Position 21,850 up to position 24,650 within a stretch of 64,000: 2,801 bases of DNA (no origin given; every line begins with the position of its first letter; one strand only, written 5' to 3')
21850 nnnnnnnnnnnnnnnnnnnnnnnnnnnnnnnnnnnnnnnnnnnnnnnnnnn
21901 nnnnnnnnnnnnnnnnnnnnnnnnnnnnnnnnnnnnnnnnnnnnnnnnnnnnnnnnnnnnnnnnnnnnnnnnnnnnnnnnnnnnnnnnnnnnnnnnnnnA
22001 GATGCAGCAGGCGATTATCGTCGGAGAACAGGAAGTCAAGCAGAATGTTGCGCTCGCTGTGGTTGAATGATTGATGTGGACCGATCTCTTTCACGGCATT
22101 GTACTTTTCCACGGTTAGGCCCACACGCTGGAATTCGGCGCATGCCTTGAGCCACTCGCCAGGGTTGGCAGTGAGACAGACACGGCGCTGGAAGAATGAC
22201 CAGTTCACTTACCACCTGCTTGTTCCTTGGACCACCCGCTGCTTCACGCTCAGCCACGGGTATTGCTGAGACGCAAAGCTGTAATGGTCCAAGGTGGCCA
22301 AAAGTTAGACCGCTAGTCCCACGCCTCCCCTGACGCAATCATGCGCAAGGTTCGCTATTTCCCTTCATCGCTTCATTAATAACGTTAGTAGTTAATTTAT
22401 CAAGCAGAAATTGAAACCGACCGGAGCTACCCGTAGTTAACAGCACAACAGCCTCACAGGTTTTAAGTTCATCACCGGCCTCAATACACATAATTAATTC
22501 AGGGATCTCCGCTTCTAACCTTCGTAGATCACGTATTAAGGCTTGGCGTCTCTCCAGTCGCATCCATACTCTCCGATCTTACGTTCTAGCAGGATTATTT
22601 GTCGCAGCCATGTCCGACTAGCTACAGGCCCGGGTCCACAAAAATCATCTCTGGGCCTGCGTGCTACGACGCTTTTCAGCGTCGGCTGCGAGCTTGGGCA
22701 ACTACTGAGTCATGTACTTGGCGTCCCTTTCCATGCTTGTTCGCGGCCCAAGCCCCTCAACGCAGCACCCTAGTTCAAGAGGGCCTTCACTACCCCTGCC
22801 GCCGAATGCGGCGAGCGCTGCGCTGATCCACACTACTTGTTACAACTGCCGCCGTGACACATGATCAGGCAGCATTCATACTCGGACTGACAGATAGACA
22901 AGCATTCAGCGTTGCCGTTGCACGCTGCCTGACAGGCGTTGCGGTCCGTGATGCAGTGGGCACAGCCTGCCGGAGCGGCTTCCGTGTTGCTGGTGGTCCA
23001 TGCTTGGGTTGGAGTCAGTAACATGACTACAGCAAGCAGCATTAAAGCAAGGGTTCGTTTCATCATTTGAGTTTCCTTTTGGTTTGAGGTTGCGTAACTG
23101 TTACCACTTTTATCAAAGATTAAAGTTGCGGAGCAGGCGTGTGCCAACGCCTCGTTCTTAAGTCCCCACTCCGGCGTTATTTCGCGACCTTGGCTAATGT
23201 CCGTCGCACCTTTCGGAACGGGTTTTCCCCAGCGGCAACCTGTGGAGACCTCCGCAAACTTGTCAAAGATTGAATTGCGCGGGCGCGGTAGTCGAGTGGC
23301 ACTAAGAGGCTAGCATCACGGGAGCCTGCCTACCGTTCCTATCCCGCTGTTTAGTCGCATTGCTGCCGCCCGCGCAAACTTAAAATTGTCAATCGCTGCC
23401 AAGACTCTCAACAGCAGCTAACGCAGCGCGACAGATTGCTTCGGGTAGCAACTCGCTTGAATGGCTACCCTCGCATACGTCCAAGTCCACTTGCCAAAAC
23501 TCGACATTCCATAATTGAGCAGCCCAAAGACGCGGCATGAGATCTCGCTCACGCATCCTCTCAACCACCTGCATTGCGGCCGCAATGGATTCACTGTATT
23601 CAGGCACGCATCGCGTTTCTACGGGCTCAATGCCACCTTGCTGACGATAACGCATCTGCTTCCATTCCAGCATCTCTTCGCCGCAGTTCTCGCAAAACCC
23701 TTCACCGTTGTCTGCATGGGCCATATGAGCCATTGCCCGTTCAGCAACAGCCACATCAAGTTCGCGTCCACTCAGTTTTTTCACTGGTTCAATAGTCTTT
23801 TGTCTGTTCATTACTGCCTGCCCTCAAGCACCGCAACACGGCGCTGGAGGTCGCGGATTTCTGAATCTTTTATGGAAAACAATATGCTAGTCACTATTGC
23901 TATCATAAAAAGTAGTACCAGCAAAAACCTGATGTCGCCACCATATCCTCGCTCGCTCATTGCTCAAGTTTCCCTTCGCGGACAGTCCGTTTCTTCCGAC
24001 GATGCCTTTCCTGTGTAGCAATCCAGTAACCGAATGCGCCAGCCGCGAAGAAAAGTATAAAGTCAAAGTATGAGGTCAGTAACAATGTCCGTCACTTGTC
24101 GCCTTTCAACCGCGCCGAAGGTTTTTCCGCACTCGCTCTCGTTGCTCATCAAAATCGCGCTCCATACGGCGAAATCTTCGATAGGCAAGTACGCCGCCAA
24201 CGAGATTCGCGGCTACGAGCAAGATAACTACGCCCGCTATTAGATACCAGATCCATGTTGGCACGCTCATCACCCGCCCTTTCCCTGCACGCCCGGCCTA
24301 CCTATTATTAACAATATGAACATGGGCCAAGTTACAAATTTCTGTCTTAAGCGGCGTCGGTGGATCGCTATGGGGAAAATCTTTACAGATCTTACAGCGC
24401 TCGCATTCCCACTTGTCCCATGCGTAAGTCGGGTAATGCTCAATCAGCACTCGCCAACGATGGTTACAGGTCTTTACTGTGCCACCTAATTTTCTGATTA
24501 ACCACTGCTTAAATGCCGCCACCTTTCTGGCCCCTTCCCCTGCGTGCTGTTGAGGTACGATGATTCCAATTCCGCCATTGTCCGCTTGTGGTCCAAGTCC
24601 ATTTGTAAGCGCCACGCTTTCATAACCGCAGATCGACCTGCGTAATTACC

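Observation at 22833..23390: Secreted 10-cysteine peptide with a dedicated promoter region containing direct repeats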

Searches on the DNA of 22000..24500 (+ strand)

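Call 6: search_dna_similar(query=window:22000-24500:+, collection=phages, mode=near)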
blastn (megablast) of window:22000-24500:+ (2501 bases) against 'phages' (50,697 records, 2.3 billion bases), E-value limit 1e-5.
No match.

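Call 19: search_rna_families(source=window, start=22600, end=23450, threshold=evalue, max_evalue=10, show_alignments=3)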
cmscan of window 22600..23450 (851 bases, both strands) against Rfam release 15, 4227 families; matches with E-value up to 10: 4.
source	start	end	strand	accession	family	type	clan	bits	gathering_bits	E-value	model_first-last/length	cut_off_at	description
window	23250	23324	-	RF00572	SNORD66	Gene; snRNA; snoRNA; CD-box;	-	17.3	32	0.65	1-76/76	no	Small nucleolar RNA SNORD66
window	23189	23221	-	RF03012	Mu-gpT-DE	Gene; sRNA;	-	15.3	49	1.4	7-37/53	no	Mu-gpT-DE RNA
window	22824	22892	-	RF04081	mir-1992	Gene; miRNA;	-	13.6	70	9.6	1-75/75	no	mir-1992 microRNA precursor family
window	23144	23279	-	RF01408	sraL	Gene; sRNA;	-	13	39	2.9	1-142/142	no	sraL Hfq binding RNA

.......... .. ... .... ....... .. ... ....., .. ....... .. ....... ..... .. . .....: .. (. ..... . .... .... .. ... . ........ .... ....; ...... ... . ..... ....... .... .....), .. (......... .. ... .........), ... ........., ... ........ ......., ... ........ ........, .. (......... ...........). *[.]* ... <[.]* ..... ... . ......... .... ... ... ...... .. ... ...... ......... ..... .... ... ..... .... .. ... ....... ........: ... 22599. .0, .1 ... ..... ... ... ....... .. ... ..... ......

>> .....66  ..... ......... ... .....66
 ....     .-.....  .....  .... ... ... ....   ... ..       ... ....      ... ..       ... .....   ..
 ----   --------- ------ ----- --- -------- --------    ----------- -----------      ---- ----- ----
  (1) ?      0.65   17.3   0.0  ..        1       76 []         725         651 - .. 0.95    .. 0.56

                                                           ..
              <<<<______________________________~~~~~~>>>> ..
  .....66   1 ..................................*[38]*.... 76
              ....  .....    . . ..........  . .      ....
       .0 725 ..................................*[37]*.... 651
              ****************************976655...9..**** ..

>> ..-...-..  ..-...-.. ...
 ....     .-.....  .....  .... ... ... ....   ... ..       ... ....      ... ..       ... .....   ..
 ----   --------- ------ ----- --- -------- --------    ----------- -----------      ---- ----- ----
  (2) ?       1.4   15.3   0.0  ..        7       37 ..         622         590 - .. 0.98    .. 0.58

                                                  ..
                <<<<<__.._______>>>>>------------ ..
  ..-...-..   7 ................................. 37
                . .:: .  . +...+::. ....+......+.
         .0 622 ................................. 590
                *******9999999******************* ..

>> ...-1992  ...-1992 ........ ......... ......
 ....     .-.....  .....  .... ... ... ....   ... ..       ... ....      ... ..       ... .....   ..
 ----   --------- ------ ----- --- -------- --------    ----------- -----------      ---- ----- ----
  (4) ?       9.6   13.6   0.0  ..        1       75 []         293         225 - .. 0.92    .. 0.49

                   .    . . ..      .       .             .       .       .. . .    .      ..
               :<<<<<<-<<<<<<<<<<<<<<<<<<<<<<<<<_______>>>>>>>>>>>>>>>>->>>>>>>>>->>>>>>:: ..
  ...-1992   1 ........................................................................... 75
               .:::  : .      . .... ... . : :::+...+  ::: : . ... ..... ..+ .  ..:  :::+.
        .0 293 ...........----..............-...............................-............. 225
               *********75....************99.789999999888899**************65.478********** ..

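Call 20: search_rna_families(source=L003, start=1500, end=2139, threshold=evalue, max_evalue=10, show_alignments=3)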
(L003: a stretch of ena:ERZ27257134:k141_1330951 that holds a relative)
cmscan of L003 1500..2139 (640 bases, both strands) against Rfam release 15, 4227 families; matches with E-value up to 10: 0.
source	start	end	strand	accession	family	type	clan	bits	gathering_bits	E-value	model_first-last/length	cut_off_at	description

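Call 84: search_dna_similar(query=window:23115-23268:-, collection=phages, mode=distant, max_evalue=0.001, max_rows=40)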
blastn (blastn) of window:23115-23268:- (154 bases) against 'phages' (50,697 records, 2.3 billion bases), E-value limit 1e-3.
Records with a match: 4; places in all: 4; records where one place covers at least 80% of the query: 3.
Best place of each record, by identity: 80-90% 4.
By first word of the organism name: Arthrobacter 3; Stenotrophomonas 1.
By host as written in the record: Arthrobacter sp. ATCC 21022 2; Arthrobacter globiformis B-2979 1; Stenotrophomonas maltophilia Jojan 1.
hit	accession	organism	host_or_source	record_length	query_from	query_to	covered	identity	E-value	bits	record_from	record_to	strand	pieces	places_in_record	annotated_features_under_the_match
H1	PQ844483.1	Arthrobacter phage QuinnAvery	Arthrobacter globiformis B-2979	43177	16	139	81%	80.2%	1e-20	104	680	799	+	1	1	3: hypothetical protein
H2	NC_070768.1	Arthrobacter phage Kumotta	Arthrobacter sp. ATCC 21022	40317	16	139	81%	80.0%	1e-20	104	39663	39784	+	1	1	none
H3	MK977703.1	Arthrobacter phage Kumotta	Arthrobacter sp. ATCC 21022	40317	16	139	81%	80.0%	1e-20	104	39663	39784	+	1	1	none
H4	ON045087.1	Stenotrophomonas virus Jojan60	Stenotrophomonas maltophilia Jojan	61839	103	139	24%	89.2%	3e-4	50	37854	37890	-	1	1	hypothetical protein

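Call 85: get_annotated_region(hit=H2, flank=2500)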
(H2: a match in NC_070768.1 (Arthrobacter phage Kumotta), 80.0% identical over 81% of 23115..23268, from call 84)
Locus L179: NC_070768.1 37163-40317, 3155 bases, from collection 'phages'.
description: Arthrobacter phage Kumotta, complete genome.
organism: Arthrobacter phage Kumotta (NCBI taxid 2588498)
taxonomy: Viruses; Duplodnaviria; Heunggongvirae; Uroviricota; Caudoviricetes; Kumottavirus; Kumottavirus kumotta
host: Arthrobacter sp. ATCC 21022; source: soil; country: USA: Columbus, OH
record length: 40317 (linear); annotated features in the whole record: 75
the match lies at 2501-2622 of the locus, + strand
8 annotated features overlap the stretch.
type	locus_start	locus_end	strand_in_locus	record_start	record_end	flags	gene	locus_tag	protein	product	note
CDS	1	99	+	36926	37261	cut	68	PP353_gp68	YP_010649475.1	hypothetical protein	-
CDS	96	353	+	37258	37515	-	69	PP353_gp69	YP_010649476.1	hypothetical protein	-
CDS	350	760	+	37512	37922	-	70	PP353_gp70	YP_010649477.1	RusA-like Holliday junction resolvase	RusA-like resolvase (endonuclease)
CDS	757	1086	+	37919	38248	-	71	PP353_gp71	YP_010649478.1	hypothetical protein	-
CDS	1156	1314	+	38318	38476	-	72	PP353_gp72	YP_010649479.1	hypothetical protein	-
CDS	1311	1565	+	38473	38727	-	73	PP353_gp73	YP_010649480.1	hypothetical protein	-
CDS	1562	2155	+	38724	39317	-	74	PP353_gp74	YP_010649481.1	helix-turn-helix DNA-binding domain protein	-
CDS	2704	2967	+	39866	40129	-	75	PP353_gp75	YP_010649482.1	HNH endonuclease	-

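Call 86: get_annotated_region(hit=H1, flank=2500)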
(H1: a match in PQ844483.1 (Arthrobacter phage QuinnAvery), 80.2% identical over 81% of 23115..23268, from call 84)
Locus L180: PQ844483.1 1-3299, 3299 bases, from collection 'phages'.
description: Arthrobacter phage QuinnAvery, complete genome.
organism: Arthrobacter phage QuinnAvery (NCBI taxid 3388307)
taxonomy: Viruses
host: Arthrobacter globiformis B-2979; source: soil; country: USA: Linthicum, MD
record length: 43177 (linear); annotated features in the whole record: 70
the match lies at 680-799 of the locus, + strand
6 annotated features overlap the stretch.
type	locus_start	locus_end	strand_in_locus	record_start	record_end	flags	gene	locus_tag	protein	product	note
CDS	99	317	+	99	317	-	1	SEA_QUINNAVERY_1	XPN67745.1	hypothetical protein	-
CDS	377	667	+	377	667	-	2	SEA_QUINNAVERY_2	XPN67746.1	hypothetical protein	-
CDS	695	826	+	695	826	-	3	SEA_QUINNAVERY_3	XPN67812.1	hypothetical protein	-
CDS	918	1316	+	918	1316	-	4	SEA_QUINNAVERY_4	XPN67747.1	helix-turn-helix DNA binding domain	-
CDS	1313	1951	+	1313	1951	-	5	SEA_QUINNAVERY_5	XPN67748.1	terminase small subunit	-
CDS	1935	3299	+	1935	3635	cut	6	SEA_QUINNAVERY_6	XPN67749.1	terminase large subunit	-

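Call 101: get_annotated_region(hit=H4, flank=2500)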
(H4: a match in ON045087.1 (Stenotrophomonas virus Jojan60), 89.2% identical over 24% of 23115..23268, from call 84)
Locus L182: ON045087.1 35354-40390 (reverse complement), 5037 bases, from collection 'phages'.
description: Stenotrophomonas virus Jojan60, complete genome.
organism: Stenotrophomonas virus Jojan60 (NCBI taxid 2932861)
taxonomy: Viruses; Duplodnaviria; Heunggongvirae; Uroviricota; Caudoviricetes
host: Stenotrophomonas maltophilia Jojan; source: -; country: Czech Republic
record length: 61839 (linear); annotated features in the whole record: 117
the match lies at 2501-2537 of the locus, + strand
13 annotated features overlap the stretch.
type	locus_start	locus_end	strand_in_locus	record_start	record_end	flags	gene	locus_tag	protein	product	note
CDS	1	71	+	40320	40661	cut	-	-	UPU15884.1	hypothetical protein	-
CDS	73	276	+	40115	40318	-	-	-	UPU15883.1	hypothetical protein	-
CDS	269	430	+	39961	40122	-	-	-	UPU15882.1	hypothetical protein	-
CDS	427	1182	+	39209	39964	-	-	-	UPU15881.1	ATPase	-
CDS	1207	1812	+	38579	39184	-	-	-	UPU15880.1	hypothetical protein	-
tRNA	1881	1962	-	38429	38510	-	-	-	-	tRNA-Leu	-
tRNA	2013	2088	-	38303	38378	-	-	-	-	tRNA-Pro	-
tRNA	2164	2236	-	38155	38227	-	-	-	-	tRNA-Asn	-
tRNA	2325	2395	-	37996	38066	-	-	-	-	tRNA-Gln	-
CDS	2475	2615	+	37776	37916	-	-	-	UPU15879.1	hypothetical protein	-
CDS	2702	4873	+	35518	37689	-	-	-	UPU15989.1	DNA primase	-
CDS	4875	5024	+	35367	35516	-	-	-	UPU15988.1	hypothetical protein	-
CDS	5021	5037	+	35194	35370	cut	-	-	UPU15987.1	hypothetical protein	-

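Call 103: search_with_rna_model(model_id=R1, sources=[L182, L183], max_evalue=10, filters=off, show_alignments=2)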
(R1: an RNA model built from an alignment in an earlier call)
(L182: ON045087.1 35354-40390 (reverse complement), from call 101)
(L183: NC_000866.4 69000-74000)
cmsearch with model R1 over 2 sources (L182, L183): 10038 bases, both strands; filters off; matches with E-value up to 10: 30.
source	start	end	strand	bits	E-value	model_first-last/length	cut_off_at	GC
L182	2396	2541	+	44.7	3.6e-11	1-133/133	no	0.59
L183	1931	1996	-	7.7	0.44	1-133/133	no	0.38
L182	4650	4704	-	7.4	0.53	1-133/133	no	0.62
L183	1045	1099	+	7.1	0.67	1-133/133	no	0.36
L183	83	176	-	6.6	0.91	1-133/133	no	0.33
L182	3038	3145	+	6.3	1.1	1-133/133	no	0.69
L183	2245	2357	-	5.7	1.5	1-133/133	no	0.31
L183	4898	4930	+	5.7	1.6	1-133/133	no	0.33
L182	2129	2161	-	5.5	1.8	1-133/133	no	0.7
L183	4273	4335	-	5.4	1.9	1-133/133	no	0.3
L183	4901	4933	-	5.3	2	1-133/133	no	0.36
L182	1220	1235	-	5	2.4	23-38/133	no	0.5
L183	3566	3639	+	5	2.5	1-133/133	no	0.26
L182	4766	4826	+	4.6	3.1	1-133/133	no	0.61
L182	4365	4407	-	4.4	3.4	1-133/133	no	0.6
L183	3056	3153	+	4.2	3.9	1-133/133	no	0.49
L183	1840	1874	-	4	4.5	21-54/133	no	0.63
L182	2126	2158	+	3.9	4.7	1-133/133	no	0.73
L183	3621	3702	-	3.9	5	1-133/133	no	0.29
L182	1416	1462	+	3.7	5.4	1-133/133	no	0.64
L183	1419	1495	-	3.7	5.6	1-133/133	no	0.36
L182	1903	1926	+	3.4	6.5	1-133/133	no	0.54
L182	2602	2638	+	3.3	7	1-133/133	no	0.7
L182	507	558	+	3.3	7.3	1-133/133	no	0.71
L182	3138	3204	-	3.2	7.7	1-133/133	no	0.64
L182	1031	1126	+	3.1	8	1-133/133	no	0.6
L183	1058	1078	-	3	8.6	1-133/133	no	0.29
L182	1642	1757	+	3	8.7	1-133/133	no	0.66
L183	2497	2567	-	3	8.7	1-133/133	no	0.24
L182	757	894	+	2.8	10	1-133/133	no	0.6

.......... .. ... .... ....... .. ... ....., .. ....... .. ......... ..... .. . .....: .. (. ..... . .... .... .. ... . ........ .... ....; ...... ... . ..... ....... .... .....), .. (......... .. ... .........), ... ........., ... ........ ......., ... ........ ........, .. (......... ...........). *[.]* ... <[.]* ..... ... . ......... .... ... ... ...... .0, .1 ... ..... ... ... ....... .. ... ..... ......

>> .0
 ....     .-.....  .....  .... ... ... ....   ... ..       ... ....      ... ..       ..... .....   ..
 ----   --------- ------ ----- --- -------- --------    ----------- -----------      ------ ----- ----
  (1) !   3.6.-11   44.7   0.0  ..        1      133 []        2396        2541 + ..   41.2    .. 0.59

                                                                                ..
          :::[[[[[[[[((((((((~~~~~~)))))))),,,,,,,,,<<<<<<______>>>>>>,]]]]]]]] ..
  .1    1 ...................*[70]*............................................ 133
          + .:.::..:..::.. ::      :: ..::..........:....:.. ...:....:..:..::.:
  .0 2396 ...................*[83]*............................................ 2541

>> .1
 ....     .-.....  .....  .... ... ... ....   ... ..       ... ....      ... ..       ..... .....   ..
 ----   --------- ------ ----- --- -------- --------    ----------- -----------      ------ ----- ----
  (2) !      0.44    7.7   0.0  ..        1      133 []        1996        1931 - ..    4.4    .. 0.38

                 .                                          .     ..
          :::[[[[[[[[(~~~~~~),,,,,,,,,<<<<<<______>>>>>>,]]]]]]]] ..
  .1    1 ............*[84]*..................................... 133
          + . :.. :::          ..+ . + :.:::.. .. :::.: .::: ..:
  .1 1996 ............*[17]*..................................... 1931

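Call 111: search_rna_families(sources=[L101, L113, L158, L179, L180, L182], threshold=evalue, max_evalue=1)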
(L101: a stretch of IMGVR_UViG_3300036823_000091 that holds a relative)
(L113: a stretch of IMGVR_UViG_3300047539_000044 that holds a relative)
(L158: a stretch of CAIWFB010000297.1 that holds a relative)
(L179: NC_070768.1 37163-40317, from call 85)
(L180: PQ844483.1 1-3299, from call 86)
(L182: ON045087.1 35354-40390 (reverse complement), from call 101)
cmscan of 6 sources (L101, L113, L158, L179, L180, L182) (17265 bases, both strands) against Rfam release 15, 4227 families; matches with E-value up to 1: 8.
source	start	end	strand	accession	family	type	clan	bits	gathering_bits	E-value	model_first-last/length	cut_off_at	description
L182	2164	2236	+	RF00005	tRNA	Gene; tRNA;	CL00001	68.4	29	2.4e-13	1-71/71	no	tRNA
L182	2587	2669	+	RF00023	tmRNA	Gene;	CL00001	61.8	47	2.8e-22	1-374/374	no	transfer-messenger RNA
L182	2325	2395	+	RF00005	tRNA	Gene; tRNA;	CL00001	58.6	29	1.2e-10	1-71/71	no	tRNA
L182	2013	2088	+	RF00005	tRNA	Gene; tRNA;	CL00001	57.9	29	1.8e-10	1-71/71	no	tRNA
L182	1881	1962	+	RF00005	tRNA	Gene; tRNA;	CL00001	49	29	5e-08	1-71/71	no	tRNA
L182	2164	2237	-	RF04354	Plastid-ycf2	Cis-reg;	-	23.8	65.7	0.47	1-75/75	no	Plastid-ycf2 5UTR RNA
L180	1658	1689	-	RF01152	sR1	Gene; snRNA; snoRNA; CD-box;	-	20.2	45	0.19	26-57/57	no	Small nucleolar RNA sR1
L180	2140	2234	+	RF00223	IRES_Bip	Cis-reg; IRES;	-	15.3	40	0.58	1-263/263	no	bip internal ribosome entry site (IRES)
